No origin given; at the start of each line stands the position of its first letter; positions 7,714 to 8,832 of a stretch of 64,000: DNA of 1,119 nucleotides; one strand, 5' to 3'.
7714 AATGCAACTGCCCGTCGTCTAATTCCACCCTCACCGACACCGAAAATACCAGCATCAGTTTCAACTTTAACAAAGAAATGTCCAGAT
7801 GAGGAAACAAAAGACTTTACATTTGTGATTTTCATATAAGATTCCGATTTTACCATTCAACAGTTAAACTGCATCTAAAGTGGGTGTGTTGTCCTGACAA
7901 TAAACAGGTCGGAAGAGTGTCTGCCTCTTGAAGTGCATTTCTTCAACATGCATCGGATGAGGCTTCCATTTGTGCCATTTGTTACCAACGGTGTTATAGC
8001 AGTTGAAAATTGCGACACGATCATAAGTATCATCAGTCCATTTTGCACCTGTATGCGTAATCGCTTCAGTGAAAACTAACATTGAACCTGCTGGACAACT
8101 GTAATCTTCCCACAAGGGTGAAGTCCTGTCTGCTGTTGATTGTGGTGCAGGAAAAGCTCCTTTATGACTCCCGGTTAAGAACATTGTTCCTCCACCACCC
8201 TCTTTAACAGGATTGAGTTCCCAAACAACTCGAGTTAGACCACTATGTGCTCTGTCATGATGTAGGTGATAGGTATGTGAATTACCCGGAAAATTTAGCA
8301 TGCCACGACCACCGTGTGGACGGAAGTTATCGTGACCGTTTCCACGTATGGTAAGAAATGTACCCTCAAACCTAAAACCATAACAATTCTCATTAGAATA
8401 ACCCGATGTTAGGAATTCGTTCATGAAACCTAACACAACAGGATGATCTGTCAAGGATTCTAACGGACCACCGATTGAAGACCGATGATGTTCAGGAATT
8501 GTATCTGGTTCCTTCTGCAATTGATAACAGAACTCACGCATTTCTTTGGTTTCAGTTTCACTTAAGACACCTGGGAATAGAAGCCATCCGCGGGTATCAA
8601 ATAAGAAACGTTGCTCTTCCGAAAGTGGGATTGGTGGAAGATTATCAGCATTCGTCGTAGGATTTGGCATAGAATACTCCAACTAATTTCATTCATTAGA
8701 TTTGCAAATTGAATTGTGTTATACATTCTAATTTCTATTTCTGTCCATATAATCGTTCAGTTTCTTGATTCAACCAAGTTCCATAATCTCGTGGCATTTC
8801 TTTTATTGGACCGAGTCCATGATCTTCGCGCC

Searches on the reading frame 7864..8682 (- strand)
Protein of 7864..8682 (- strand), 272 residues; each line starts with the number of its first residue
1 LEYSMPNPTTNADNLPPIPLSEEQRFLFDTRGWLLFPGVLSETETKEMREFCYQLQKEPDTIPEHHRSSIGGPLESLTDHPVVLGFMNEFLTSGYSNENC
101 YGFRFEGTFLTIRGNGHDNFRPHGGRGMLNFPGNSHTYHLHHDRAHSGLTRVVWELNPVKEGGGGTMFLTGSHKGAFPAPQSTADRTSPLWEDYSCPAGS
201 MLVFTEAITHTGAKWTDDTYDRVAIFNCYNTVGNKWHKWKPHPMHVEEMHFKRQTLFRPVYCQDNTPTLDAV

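Call 83: search_protein_families(library=pfam, proteins=[window:7864-8682:-], max_evalue=0.00001)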
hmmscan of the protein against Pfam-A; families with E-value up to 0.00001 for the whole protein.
window:7864-8682:- (272 aa): 0 families

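Call 89: search_protein_families(library=pfam, proteins=[window:7864-8682:-], max_evalue=0.001)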
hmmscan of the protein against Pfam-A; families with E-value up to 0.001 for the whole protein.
window:7864-8682:- (272 aa): 1 family
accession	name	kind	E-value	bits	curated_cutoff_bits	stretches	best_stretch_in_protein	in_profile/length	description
PF05721.19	PhyH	-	0.00044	21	22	0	135-212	115-202/213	Phytanoyl-CoA dioxygenase (PhyH)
